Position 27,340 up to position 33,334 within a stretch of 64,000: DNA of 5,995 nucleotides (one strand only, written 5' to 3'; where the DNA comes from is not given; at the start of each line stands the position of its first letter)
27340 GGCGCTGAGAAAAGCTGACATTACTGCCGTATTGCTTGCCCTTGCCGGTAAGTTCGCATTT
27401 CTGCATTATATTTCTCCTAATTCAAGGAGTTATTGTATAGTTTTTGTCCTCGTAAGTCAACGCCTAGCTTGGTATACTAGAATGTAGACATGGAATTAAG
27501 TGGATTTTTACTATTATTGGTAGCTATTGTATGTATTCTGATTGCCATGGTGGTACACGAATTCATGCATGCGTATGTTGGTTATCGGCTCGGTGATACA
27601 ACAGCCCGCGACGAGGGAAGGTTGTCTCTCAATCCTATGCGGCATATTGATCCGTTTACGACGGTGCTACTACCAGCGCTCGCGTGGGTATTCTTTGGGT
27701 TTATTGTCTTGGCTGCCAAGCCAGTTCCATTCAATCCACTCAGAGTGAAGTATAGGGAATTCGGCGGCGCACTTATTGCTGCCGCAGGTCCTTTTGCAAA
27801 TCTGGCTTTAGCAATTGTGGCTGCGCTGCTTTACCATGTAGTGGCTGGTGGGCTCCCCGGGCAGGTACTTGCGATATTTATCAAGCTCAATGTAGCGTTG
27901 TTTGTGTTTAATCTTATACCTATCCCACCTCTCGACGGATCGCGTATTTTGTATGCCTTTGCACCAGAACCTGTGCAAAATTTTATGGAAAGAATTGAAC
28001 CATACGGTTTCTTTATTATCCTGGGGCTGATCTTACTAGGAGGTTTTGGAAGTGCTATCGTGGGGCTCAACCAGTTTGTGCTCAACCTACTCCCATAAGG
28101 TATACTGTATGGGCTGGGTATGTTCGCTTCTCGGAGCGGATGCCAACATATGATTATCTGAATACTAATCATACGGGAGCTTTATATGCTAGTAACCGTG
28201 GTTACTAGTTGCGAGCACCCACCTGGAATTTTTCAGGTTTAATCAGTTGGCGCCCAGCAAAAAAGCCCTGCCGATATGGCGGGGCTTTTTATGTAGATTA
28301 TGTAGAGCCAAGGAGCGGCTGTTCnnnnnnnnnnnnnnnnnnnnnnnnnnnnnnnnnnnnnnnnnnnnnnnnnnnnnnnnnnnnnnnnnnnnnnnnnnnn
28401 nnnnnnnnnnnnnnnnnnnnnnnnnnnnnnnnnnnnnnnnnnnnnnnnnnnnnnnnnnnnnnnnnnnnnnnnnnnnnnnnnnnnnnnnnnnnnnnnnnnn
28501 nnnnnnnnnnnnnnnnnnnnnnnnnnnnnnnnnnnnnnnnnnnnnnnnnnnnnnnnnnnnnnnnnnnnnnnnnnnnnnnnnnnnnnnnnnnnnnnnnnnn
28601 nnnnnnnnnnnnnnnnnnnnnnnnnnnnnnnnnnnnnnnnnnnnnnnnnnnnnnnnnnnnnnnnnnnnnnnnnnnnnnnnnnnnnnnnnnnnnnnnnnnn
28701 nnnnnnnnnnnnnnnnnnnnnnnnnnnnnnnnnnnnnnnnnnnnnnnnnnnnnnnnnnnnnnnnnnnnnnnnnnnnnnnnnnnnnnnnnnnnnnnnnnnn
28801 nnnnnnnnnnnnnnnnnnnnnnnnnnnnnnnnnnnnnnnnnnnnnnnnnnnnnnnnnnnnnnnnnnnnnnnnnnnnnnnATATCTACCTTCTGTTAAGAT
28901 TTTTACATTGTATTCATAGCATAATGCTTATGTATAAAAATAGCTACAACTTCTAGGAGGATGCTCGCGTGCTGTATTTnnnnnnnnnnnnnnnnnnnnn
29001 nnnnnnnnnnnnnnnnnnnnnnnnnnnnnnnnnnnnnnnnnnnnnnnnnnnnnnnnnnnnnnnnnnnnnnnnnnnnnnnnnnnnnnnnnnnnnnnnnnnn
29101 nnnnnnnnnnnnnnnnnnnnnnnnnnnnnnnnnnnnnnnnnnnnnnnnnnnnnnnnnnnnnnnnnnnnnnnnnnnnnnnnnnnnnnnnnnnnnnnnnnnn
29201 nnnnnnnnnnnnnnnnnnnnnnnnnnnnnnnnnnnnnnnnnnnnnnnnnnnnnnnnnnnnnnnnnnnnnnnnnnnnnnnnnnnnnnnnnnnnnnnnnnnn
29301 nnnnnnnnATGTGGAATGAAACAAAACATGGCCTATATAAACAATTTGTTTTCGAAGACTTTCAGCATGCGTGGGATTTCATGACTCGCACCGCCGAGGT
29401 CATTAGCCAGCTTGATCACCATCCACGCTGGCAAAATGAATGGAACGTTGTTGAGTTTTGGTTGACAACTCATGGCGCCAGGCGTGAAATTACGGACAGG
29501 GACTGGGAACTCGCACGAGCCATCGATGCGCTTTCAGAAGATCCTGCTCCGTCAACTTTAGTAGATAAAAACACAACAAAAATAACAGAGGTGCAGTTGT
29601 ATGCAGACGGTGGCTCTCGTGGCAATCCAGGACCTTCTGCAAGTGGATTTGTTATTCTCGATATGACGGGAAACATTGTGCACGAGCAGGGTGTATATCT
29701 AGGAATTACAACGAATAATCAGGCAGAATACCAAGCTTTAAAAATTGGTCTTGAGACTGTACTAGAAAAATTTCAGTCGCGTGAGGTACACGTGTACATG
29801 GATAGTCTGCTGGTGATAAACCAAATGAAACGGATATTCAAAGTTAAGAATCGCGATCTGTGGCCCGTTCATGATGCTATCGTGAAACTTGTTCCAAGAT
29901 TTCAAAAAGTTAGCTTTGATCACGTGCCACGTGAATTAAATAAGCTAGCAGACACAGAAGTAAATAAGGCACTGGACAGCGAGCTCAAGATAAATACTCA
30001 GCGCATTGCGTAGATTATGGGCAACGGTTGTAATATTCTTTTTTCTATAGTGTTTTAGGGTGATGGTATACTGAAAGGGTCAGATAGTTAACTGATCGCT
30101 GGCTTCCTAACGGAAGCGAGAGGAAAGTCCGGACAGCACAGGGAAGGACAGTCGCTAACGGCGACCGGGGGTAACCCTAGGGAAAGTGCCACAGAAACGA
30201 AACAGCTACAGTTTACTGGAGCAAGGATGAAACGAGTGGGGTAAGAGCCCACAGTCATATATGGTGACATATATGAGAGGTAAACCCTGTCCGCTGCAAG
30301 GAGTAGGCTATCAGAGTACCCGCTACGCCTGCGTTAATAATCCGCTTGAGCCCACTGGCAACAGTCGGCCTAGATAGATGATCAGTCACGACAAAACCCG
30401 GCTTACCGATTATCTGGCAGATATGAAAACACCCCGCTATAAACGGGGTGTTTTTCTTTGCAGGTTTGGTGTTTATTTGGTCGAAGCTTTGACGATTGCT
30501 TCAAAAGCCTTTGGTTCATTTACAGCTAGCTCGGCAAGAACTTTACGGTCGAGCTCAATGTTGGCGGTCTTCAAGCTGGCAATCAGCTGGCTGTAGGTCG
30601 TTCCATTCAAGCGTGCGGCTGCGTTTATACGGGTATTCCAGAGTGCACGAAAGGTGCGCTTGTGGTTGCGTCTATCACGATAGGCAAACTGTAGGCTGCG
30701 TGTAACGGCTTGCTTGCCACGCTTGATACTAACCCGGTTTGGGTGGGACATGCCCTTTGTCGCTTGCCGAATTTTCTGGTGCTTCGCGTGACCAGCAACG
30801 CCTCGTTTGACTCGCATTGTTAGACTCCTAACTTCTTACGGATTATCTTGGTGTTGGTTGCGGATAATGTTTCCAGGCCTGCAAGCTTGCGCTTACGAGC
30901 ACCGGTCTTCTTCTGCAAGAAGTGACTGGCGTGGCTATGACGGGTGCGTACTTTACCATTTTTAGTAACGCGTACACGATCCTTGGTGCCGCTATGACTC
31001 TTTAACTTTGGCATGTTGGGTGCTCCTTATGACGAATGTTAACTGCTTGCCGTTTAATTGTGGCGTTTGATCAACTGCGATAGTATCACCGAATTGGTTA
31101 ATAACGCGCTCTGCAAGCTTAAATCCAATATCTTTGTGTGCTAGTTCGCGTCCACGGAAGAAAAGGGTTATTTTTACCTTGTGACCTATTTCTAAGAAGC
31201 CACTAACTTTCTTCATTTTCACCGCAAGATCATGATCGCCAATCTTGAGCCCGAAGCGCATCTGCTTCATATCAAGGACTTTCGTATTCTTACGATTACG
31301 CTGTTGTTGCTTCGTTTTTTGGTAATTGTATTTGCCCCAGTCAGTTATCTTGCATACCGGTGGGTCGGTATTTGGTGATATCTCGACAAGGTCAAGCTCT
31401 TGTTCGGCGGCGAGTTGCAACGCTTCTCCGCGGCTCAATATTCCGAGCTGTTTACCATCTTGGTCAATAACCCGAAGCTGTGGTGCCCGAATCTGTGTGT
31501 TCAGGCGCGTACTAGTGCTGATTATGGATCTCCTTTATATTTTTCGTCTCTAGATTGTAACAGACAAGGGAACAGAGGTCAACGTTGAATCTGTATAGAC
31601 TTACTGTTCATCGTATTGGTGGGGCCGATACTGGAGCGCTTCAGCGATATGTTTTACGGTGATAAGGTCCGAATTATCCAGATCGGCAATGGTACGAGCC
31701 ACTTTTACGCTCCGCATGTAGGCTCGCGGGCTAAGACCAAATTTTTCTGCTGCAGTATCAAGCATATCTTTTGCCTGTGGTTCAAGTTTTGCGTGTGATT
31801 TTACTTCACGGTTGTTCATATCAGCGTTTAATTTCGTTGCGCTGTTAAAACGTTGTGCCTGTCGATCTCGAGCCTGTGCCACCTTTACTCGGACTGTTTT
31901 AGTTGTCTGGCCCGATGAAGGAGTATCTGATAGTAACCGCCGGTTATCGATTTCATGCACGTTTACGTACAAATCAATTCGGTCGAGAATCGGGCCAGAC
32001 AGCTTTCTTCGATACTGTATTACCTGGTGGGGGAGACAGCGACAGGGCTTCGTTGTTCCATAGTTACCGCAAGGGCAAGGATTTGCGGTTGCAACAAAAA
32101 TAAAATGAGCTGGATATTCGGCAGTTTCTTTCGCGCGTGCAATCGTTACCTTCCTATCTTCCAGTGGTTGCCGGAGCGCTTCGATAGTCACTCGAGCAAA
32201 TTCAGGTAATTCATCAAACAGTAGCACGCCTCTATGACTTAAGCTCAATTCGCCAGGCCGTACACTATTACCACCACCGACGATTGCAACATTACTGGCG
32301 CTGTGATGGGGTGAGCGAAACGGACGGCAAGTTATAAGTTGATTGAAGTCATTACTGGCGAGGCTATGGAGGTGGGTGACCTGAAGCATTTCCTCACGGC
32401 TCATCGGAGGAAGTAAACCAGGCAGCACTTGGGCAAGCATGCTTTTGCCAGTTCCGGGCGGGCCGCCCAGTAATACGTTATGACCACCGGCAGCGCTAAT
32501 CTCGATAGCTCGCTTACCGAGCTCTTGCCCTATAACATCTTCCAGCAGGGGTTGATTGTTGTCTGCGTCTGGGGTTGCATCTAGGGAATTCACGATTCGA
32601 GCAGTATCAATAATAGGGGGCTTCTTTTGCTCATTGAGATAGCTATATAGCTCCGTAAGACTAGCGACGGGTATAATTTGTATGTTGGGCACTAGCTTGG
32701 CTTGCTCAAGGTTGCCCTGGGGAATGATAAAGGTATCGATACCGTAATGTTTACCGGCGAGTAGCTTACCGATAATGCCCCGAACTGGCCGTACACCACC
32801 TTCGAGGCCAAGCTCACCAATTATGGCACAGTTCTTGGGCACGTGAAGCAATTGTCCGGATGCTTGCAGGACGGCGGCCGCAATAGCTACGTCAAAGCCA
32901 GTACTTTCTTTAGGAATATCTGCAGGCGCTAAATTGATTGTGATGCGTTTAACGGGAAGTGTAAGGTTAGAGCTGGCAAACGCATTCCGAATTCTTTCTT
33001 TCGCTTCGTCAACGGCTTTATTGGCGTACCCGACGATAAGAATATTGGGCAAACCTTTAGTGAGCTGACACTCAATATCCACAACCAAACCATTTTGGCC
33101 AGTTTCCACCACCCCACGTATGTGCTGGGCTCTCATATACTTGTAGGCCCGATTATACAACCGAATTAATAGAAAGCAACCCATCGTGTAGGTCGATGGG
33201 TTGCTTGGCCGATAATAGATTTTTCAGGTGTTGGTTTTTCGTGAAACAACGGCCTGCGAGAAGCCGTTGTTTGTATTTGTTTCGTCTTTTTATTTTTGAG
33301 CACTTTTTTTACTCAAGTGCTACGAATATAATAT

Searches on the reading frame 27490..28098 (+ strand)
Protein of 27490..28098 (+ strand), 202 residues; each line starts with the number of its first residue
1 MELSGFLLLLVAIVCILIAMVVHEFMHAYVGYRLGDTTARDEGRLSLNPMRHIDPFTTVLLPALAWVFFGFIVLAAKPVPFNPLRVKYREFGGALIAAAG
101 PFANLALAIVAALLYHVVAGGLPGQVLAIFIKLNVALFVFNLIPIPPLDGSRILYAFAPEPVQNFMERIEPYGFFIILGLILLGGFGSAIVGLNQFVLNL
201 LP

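Call 15: search_protein_families(library=pfam, proteins=[window:27490-28098:+])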
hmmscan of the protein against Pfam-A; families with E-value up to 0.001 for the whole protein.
window:27490-28098:+ (202 aa): 1 family
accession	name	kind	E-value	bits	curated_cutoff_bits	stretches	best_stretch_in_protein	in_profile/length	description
PF02163.28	Peptidase_M50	-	1.8e-09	37.7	27.2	1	125-171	161-208/221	Peptidase family M50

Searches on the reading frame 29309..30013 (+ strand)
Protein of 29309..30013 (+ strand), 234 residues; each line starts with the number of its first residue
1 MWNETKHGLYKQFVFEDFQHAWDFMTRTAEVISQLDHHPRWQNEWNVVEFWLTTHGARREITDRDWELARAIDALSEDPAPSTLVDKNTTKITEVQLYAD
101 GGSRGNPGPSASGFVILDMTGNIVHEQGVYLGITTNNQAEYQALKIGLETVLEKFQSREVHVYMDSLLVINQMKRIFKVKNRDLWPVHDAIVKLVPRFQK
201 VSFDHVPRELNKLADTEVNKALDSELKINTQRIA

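Call 15: search_protein_families(library=pfam, proteins=[window:29309-30013:+])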
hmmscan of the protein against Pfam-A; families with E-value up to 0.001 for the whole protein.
window:29309-30013:+ (234 aa): 3 families
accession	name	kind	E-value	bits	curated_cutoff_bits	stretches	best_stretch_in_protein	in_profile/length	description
PF13456.12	RVT_3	-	1.5e-21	77.1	21.6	1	100-221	3-123/123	Reverse transcriptase-like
PF01329.24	Pterin_4a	-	1.3e-19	70.5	26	1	2-75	18-91/91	Pterin 4 alpha carbinolamine dehydratase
PF00075.30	RNase_H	-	3.1e-10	40.8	25.8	1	94-186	3-88/141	RNase H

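Call 18: find_encoding_contigs(protein=window:29309-30013:+, flank=3000, max_places=10)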
Protein window:29309-30013:+ (234 aa): 5 contigs read that carry it; 5 places shown.
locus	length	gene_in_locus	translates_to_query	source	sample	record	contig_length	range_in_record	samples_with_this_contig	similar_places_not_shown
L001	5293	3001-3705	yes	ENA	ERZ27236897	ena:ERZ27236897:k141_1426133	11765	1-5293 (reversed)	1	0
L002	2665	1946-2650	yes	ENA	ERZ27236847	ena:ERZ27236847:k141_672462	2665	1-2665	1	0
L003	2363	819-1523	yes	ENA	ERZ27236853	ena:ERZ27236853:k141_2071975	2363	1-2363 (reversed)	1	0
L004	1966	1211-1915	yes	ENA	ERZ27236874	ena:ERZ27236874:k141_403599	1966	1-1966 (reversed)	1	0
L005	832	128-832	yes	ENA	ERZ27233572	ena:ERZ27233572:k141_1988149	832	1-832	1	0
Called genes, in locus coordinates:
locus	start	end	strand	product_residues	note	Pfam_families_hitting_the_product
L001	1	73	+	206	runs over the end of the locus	-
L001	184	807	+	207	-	PF13483:Lactamase_B_3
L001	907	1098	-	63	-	PF00830:Ribosomal_L28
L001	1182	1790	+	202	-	PF02163:Peptidase_M50 (weak)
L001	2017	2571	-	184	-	-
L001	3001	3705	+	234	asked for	PF01329:Pterin_4a, PF00075:RNase_H, PF13456:RVT_3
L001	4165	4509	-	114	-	PF00453:Ribosomal_L20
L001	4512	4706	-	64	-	PF01632:Ribosomal_L35p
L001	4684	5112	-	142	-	PF05198:IF3_N, PF00707:IF3_C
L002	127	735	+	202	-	PF02163:Peptidase_M50 (weak)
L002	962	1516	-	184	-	-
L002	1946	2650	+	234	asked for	PF01329:Pterin_4a, PF00075:RNase_H, PF13456:RVT_3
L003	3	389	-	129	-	?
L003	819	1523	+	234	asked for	PF01329:Pterin_4a, PF00075:RNase_H, PF13456:RVT_3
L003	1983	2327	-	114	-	PF00453:Ribosomal_L20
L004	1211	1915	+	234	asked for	PF01329:Pterin_4a, PF00075:RNase_H, PF13456:RVT_3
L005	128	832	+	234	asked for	PF01329:Pterin_4a, PF00075:RNase_H, PF13456:RVT_3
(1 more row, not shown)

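Call 19: find_homologous_proteins(query=window:29309-30013:+, max_evalue=1e-20)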
Query window:29309-30013:+ (234 aa): 7405 proteins with E <= 1e-20 among 8000 candidates; the best 120 are listed.
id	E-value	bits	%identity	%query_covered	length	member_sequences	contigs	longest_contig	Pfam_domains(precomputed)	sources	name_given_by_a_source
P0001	4.0e-155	532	100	100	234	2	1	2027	PF13456.13,PF00075.31,PF01329.25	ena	-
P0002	9.1e-147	505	93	100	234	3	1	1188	PF13456.13,PF00075.31,PF01329.25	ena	-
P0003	6.2e-136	469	84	100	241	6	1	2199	PF13456.13,PF00075.31,PF01329.25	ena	-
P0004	1.0e-133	462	85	100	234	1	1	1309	PF13456.13,PF00075.31,PF01329.25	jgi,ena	-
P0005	2.5e-133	461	84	100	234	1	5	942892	PF13456.13,PF00075.31,PF01329.25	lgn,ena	-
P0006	1.8e-130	451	79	100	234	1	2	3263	PF13456.13,PF00075.31,PF01329.25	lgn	-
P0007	8.8e-122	423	75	100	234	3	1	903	PF13456.13,PF00075.31,PF01329.25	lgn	-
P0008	3.7e-121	421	76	100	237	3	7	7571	PF13456.13,PF00075.31,PF01329.25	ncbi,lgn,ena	-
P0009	7.4e-121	420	77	100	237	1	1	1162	PF13456.13,PF00075.31,PF01329.25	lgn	-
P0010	7.7e-121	420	77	100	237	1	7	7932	PF13456.13,PF00075.31,PF01329.25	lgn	-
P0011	1.1e-120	419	76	100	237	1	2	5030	PF13456.13,PF00075.31,PF01329.25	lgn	-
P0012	2.8e-120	418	77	97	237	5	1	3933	PF13456.13,PF00075.31,PF01329.25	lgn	-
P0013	1.0e-119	416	76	100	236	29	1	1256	PF13456.13,PF00075.31,PF01329.25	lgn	-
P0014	4.9e-119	414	75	100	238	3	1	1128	PF13456.13,PF00075.31,PF01329.25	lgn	-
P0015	1.0e-117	410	73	100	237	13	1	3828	PF13456.13,PF00075.31,PF01329.25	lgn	-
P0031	2.5e-114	399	72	100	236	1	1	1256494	PF13456.13,PF00075.31,PF01329.25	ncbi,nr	ncbi:reverse transcriptase-like protein [Candidatus Saccharibacteria bacterium]|nr:MAG: reverse tran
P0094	2.5e-104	366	68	100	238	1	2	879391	PF13456.13,PF00075.31,PF01329.25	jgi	jgi:ribonuclease HI/pterin-4a-carbinolamine dehydratase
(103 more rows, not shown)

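Call 20: find_encoding_contigs(protein=P0005, flank=2500, max_places=3)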
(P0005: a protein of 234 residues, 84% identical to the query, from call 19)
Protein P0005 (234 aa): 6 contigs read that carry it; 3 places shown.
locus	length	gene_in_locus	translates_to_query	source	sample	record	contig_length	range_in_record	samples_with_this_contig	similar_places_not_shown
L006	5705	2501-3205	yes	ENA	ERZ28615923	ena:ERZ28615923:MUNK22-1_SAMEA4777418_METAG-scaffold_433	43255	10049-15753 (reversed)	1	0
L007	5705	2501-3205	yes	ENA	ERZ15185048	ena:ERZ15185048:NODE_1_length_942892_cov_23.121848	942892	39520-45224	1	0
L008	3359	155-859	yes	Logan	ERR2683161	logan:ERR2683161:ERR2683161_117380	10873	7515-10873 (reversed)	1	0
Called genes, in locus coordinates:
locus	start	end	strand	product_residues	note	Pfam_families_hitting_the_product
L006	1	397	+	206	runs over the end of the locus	-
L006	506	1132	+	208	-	PF13483:Lactamase_B_3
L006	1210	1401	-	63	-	PF00830:Ribosomal_L28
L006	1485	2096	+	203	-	PF02163:Peptidase_M50 (faint)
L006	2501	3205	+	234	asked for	PF01329:Pterin_4a, PF00075:RNase_H, PF13456:RVT_3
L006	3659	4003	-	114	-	PF00453:Ribosomal_L20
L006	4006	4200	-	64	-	PF01632:Ribosomal_L35p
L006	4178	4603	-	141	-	PF05198:IF3_N, PF00707:IF3_C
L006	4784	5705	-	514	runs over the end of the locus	PF05362:Lon_C, PF13541:ChlI, PF01078:Mg_chelatase, PF07728:AAA_5, PF00493:MCM (weak), PF13335:Mg_chelatase_C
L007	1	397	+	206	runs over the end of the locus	-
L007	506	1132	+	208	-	PF13483:Lactamase_B_3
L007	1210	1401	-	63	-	PF00830:Ribosomal_L28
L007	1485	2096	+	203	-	PF02163:Peptidase_M50 (faint)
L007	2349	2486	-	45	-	-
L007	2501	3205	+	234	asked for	PF01329:Pterin_4a, PF00075:RNase_H, PF13456:RVT_3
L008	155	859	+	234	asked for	PF01329:Pterin_4a, PF00075:RNase_H, PF13456:RVT_3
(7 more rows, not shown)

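Call 21: find_encoding_contigs(protein=P0031, flank=2500, max_places=3)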
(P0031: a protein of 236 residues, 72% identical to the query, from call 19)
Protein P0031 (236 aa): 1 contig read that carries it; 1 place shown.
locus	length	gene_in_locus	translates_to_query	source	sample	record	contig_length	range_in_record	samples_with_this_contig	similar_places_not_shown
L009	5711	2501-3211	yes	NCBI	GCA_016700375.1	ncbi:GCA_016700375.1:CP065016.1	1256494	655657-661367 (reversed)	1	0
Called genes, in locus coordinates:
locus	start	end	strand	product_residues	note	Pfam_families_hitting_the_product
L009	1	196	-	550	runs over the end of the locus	PF00239:Resolvase, PF07508:Recombinase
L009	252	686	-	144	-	PF16677:GP3_package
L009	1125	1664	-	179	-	-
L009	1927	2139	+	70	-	-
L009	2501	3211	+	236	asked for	PF01329:Pterin_4a, PF00075:RNase_H, PF13456:RVT_3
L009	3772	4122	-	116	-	PF00453:Ribosomal_L20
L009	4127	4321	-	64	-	PF01632:Ribosomal_L35p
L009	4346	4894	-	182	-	PF05198:IF3_N, PF00707:IF3_C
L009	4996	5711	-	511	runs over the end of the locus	PF05362:Lon_C, PF13541:ChlI, PF01078:Mg_chelatase, PF07728:AAA_5, PF00493:MCM (weak), PF13335:Mg_chelatase_C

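Call 22: find_encoding_contigs(protein=P0094, flank=2500, max_places=3)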
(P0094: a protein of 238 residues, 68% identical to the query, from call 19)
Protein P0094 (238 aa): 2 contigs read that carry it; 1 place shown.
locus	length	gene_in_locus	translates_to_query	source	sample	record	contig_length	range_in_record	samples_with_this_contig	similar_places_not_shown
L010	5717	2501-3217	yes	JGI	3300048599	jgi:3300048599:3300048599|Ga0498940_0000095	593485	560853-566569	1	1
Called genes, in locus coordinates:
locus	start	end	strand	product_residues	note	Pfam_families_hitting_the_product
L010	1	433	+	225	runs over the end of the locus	PF13483:Lactamase_B_3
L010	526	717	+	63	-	PF00830:Ribosomal_L28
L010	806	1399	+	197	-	PF02163:Peptidase_M50 (weak)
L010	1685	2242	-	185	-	-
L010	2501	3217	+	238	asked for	PF01329:Pterin_4a, PF00075:RNase_H, PF13456:RVT_3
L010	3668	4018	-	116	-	PF00453:Ribosomal_L20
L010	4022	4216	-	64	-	PF01632:Ribosomal_L35p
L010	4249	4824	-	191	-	PF05198:IF3_N, PF00707:IF3_C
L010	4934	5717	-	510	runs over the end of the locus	PF05362:Lon_C, PF13541:ChlI, PF01078:Mg_chelatase, PF07728:AAA_5, PF00493:MCM (weak), PF13335:Mg_chelatase_C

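Call 30: find_encoding_contigs(protein=P0002, flank=1500, max_places=3)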
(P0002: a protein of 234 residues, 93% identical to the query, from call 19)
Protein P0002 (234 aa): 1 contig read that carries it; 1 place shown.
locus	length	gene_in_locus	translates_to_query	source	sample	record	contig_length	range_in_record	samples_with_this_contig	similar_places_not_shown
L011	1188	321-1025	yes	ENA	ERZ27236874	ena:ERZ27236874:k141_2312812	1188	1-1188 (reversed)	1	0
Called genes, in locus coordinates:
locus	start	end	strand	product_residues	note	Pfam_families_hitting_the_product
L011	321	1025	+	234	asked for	PF01329:Pterin_4a, PF00075:RNase_H, PF13456:RVT_3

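Call 31: find_encoding_contigs(protein=P0003, flank=1500, max_places=3)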
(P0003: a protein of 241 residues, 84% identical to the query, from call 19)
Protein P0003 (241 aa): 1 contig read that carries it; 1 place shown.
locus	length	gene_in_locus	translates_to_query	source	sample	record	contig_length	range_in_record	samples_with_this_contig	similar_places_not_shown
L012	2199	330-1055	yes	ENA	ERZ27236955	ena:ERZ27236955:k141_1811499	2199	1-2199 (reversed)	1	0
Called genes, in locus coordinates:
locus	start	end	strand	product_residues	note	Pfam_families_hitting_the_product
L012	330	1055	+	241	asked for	PF01329:Pterin_4a, PF00075:RNase_H, PF13456:RVT_3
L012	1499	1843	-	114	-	PF00453:Ribosomal_L20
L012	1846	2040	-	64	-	PF01632:Ribosomal_L35p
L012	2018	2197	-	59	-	?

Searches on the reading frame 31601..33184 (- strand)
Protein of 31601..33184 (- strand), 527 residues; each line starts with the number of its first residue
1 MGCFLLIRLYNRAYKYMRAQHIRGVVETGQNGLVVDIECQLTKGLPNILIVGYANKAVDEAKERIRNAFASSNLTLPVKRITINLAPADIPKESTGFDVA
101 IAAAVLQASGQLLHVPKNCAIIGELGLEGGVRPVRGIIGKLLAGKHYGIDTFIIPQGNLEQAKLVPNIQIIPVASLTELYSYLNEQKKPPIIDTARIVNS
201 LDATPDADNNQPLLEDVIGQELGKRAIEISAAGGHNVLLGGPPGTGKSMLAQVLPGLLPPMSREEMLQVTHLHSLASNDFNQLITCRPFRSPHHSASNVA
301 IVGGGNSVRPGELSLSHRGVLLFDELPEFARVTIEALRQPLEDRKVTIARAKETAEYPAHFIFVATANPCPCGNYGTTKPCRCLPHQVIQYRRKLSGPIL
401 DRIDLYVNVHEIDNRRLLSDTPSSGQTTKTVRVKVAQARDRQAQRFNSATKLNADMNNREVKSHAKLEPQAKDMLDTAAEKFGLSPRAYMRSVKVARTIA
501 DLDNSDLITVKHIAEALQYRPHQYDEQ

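Call 15: search_protein_families(library=pfam, proteins=[window:31601-33184:-])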
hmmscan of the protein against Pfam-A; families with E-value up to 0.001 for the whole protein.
window:31601-33184:- (527 aa): 7 families
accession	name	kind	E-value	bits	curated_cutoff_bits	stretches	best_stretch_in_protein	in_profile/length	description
PF01078.27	Mg_chelatase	-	1.7e-84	282.8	20.3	1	214-415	2-205/207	Magnesium chelatase, subunit ChlI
PF13541.12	ChlI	-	1.4e-33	115.8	27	1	37-158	1-121/121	Subunit ChlI of Mg-chelatase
PF13335.12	Mg_chelatase_C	-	1.5e-28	99.6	26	1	426-520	2-94/94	Magnesium chelatase, subunit ChlI C-terminal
PF05362.19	Lon_C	-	1.2e-10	41.8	21.1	1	21-167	29-181/205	Lon protease (S16) C-terminal proteolytic domain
PF07728.20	AAA_5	-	7.6e-10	39.4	22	1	236-371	1-125/139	AAA domain (dynein-related subfamily)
PF00493.29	MCM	-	1.7e-08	34.3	23.3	1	308-413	112-208/224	MCM P-loop domain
PF13086.12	AAA_11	-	7.1e-05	23.1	27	0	20-70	20-76/257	AAA domain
